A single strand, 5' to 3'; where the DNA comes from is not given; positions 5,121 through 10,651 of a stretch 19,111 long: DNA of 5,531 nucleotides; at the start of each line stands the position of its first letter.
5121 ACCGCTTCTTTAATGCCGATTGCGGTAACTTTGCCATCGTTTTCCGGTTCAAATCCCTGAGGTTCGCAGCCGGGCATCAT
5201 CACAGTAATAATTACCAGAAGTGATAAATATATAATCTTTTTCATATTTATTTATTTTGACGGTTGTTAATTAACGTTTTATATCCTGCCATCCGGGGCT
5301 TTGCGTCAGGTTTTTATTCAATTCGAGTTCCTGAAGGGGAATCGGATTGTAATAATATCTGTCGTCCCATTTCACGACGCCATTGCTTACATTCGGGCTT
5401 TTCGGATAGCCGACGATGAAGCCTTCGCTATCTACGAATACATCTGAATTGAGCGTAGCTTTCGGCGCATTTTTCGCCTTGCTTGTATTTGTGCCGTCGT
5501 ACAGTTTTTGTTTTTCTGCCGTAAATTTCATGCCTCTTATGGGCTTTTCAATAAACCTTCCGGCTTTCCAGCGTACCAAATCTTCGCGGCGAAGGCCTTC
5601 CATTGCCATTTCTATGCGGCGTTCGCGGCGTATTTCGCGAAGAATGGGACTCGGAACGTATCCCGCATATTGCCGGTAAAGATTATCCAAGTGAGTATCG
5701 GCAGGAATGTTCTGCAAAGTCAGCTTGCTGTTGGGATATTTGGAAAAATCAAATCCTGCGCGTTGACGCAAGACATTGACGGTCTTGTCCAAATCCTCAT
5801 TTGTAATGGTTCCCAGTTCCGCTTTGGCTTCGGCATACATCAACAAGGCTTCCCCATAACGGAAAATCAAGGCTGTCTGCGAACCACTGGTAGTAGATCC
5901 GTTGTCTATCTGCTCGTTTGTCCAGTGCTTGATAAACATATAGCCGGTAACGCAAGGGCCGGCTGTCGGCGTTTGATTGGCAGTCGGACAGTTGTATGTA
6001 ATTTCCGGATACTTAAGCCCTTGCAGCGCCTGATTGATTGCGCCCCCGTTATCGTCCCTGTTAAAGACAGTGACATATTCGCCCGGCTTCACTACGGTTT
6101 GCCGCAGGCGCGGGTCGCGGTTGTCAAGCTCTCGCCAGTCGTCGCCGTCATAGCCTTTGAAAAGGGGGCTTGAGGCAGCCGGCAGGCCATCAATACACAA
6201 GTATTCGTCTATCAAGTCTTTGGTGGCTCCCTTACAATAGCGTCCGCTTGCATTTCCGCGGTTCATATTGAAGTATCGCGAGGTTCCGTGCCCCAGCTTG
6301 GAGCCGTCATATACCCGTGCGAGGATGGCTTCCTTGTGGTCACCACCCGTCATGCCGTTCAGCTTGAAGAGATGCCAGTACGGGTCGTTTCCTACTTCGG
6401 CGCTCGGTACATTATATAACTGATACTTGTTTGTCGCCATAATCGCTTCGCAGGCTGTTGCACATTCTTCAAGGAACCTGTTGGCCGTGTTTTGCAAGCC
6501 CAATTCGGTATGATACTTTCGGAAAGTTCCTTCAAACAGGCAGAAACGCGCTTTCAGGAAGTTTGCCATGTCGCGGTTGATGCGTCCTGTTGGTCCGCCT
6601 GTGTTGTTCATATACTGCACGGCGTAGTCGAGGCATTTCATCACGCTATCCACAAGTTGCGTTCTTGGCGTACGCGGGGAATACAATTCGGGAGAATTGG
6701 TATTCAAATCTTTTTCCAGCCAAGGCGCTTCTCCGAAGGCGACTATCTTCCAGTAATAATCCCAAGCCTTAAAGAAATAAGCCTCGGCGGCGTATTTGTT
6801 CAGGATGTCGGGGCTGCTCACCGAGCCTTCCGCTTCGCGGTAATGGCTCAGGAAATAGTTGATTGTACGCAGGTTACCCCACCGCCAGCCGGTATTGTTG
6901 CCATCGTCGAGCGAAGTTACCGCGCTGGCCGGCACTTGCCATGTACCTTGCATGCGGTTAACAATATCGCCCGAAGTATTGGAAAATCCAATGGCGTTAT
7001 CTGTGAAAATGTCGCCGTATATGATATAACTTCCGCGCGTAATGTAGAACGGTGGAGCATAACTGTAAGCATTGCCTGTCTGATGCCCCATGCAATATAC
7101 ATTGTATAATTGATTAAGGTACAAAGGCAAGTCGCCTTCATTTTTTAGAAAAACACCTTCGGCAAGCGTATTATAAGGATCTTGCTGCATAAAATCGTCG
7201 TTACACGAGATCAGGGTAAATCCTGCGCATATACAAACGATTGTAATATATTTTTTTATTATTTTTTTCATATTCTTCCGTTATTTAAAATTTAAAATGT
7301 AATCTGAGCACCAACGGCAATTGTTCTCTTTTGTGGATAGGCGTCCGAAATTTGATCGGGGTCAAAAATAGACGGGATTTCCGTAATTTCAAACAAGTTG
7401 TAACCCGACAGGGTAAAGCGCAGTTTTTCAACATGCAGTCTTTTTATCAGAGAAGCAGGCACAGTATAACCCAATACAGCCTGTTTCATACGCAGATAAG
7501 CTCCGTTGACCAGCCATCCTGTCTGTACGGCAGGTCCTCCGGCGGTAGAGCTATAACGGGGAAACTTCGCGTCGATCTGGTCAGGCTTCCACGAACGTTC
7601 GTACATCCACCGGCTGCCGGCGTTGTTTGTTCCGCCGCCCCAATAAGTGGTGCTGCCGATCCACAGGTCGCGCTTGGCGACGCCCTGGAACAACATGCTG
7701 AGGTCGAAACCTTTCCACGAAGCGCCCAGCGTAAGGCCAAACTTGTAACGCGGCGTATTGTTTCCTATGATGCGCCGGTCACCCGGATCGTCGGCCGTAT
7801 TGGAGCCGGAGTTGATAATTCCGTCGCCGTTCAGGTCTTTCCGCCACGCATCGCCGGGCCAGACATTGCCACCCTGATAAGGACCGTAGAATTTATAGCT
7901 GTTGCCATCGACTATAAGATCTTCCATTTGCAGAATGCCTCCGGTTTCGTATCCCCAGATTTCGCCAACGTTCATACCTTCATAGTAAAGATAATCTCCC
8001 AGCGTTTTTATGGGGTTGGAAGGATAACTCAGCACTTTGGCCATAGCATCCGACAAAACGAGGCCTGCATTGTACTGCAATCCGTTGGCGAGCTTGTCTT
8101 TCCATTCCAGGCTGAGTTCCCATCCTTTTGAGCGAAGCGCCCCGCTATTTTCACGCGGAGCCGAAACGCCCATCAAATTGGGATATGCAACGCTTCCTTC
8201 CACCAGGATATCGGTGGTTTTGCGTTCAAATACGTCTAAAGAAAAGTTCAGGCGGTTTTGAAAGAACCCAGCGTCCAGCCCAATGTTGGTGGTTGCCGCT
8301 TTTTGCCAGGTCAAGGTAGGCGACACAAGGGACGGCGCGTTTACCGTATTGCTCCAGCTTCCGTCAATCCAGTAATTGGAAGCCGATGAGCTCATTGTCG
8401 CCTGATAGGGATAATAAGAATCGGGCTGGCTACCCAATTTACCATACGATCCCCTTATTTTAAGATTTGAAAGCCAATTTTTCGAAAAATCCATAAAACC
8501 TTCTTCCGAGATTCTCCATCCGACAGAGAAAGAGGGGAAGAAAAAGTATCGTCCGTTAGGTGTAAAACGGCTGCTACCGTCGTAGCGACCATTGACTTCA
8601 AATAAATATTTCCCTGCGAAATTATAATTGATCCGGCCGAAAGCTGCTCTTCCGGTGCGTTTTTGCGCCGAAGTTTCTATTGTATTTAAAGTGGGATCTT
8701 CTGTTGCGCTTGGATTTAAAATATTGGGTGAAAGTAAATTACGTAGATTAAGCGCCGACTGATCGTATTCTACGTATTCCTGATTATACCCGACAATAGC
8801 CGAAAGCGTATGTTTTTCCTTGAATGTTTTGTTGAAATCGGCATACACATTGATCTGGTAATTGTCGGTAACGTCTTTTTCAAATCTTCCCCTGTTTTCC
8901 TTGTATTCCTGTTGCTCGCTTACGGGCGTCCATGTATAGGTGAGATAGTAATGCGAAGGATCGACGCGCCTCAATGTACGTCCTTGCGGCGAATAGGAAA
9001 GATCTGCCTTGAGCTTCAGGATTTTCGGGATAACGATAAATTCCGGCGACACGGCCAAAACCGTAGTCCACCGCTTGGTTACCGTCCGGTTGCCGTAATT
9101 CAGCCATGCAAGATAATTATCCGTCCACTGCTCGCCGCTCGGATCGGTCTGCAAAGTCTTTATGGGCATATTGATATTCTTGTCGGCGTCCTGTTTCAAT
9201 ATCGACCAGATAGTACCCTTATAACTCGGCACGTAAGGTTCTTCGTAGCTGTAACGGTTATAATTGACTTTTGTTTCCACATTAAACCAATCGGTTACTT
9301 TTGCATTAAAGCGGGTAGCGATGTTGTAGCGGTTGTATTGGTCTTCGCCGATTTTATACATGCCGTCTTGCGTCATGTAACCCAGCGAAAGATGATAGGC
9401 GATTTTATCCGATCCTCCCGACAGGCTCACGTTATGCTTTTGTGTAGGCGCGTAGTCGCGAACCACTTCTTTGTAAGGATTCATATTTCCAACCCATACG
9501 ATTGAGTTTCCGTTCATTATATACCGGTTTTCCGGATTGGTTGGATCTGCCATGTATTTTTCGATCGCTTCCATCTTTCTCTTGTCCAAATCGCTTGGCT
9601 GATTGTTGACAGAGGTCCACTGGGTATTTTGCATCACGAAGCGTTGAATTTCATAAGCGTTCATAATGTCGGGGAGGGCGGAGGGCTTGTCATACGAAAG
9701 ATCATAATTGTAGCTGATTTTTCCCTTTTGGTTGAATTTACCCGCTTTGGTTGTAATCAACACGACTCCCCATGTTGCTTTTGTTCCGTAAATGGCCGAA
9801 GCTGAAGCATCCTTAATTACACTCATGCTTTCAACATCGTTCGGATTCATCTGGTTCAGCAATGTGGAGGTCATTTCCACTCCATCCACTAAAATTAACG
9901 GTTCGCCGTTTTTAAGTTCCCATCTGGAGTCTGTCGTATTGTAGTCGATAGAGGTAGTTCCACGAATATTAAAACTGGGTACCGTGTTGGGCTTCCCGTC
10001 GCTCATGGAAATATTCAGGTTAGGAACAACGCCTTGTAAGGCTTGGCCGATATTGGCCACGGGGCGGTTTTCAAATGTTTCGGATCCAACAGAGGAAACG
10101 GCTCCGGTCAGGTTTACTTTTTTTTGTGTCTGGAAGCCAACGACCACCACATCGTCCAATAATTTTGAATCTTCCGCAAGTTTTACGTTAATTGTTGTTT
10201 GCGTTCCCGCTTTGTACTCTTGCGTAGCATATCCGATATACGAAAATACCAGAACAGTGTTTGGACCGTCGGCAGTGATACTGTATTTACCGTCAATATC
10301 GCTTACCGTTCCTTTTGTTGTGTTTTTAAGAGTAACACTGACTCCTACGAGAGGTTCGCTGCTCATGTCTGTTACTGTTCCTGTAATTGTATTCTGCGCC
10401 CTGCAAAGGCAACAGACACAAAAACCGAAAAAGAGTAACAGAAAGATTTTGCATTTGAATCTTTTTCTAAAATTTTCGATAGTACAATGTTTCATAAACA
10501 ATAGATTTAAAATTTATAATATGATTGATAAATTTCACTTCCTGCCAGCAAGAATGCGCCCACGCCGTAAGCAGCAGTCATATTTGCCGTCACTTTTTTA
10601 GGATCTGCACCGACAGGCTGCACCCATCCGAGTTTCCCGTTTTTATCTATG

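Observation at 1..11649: Six-gene glycoprotein-targeting PUL with unusual gene order and no regulator in the window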

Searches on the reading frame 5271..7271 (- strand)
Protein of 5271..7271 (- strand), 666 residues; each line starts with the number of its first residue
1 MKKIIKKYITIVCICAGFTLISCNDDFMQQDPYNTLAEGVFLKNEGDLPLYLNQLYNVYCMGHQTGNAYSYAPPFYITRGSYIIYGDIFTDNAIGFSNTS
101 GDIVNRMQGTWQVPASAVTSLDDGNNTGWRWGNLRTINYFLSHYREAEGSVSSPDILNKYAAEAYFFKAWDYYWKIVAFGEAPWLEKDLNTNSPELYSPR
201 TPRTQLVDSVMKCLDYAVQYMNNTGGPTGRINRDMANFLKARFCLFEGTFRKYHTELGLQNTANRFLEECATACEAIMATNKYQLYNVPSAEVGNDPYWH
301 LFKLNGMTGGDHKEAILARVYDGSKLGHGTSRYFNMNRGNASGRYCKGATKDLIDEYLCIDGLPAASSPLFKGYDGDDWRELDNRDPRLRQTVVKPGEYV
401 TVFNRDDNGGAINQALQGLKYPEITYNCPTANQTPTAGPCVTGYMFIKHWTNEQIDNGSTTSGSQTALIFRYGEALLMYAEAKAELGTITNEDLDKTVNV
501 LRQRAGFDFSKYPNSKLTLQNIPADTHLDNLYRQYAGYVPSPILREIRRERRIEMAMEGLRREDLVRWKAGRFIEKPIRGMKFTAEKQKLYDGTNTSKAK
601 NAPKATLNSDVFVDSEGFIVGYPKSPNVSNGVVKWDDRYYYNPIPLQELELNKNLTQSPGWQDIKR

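Call 9: search_protein_families(library=pfam, proteins=[window:5271-7271:-], max_evalue=0.01)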
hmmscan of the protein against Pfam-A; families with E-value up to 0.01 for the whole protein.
window:5271-7271:- (666 aa): 2 families
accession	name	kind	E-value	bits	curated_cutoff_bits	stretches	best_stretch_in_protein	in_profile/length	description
PF07980.17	SusD_RagB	-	1.5e-46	159.8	23.1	1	313-661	1-297/297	SusD family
PF14322.12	SusD-like_3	-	1.1e-05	26.2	27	1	111-245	60-191/191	Starch-binding associating with outer membrane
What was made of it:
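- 5271..7271 (-): SusD-family surface lipoprotein (signal ...LISC followed by NDD). PF07980, 1.5e-46 (call 9).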

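Call 10: search_protein_families(library=ncbifam, proteins=[window:5271-7271:-], max_evalue=0.01)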
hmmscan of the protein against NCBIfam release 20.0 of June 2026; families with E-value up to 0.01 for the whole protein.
window:5271-7271:- (666 aa): 2 families
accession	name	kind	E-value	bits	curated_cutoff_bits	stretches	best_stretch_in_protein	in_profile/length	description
NF033071.0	SusD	exception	3.7e-12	45.3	725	1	135-334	127-312/558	starch-binding outer membrane lipoprotein SusD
NF033072.0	NanU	exception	2.3e-05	23.7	425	1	453-566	375-482/521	SusD family outer membrane lipoprotein NanU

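Call 30: find_encoding_contigs(protein=window:5271-7271:-, flank=10000, max_places=4)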
Protein window:5271-7271:- (666 aa): 1 contig read that carries it; 1 place shown.
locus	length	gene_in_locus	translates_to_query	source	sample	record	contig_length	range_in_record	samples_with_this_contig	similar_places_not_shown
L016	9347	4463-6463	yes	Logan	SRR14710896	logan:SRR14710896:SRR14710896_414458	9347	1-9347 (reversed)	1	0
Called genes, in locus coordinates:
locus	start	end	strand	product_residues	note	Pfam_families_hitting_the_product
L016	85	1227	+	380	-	PF07470:Glyco_hydro_88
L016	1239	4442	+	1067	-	PF13620:CarboxypepD_reg, PF13715:CarbopepD_reg_2, PF07715:Plug, PF00593:TonB_dep_Rec_b-barrel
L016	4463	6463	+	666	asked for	PF07980:SusD_RagB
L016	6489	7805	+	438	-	PF02368:Big_2 (weak)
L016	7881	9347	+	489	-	?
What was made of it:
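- Checked: The independent gene call on L016 gives the same 11-nt GH105-SusC gap (call 30).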

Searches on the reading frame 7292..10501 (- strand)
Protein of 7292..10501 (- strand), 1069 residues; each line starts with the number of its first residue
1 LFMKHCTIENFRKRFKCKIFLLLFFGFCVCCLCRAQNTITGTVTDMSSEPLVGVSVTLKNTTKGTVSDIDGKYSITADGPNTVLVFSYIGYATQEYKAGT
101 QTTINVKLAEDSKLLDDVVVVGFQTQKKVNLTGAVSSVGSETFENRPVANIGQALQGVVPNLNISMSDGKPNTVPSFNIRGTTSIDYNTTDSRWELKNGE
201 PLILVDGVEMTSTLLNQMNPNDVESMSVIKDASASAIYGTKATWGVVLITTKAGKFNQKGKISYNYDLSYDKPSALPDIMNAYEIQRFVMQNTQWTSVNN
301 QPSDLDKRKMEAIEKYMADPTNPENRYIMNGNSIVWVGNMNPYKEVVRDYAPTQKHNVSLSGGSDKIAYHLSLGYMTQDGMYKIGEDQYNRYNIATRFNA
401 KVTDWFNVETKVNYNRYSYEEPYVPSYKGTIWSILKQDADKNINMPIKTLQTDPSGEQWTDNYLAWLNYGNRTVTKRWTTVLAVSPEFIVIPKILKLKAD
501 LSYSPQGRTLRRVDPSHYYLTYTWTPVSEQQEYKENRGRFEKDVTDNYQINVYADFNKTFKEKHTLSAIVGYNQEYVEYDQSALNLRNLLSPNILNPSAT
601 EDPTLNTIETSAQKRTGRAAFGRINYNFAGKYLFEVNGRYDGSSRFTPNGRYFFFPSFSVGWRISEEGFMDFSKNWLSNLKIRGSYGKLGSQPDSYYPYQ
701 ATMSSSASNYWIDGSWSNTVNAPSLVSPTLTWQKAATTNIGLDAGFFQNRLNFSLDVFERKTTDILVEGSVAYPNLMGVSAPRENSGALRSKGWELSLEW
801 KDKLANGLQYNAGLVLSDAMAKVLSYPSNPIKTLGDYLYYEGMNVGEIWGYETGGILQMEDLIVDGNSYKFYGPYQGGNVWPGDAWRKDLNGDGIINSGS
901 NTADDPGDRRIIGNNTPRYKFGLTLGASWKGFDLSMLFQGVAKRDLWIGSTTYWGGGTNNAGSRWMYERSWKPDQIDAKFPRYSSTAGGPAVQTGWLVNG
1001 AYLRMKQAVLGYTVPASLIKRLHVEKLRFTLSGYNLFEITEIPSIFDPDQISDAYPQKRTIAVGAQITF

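Call 9: search_protein_families(library=pfam, proteins=[window:7292-10501:-], max_evalue=0.01)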
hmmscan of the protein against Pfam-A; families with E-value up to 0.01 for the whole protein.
window:7292-10501:- (1069 aa): 5 families
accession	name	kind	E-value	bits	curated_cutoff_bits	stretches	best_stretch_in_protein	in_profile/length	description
PF07715.20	Plug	-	5.7e-20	72.3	23.9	1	128-246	2-107/107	TonB-dependent Receptor Plug Domain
PF13715.12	CarbopepD_reg_2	-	1.9e-18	66.7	32.2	1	39-120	1-88/88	CarboxypepD_reg-like domain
PF00593.30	TonB_dep_Rec_b-barrel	-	3e-16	60.8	27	1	451-1036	38-436/436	TonB dependent receptor-like, beta-barrel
PF13620.12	CarboxypepD_reg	-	4.1e-12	46.7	32.3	1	38-108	1-81/82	Carboxypeptidase regulatory-like domain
PF25020.1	TTR_TEN1-4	-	0.0082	16.5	27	0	37-94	7-67/86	Teneurin TTR-like domain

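Call 10: search_protein_families(library=ncbifam, proteins=[window:7292-10501:-], max_evalue=0.01)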
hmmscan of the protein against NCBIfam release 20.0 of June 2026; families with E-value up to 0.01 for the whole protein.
window:7292-10501:- (1069 aa): 4 families
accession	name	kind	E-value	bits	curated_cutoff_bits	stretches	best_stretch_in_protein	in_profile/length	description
TIGR04056.1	OMP_RagA_SusC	subfamily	1e-263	878.1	368.25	1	38-1069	2-981/981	SusC/RagA family TonB-linked outer membrane protein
TIGR04057.1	SusC_RagA_signa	signature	1.7e-14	53.3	46.2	1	222-252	1-31/31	SusC/RagA subfamily TonB-dependent outer membrane receptor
NF052649.1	TonRcptRhtA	equivalog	3.5e-07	28.8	1100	1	98-260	23-173/744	TonB-dependent siderophore receptor RhtA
TIGR01779.1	TonB-B12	equivalog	0.00021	20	599.7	1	102-265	15-167/614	TonB-dependent vitamin B12 receptor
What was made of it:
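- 7292..10495 (-): SusC-type TonB-dependent transporter with no STN signalling domain. TIGR04056, 878 bits against a cut-off of 368, plus CarbopepD_reg and Plug domains (calls 9, 10).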
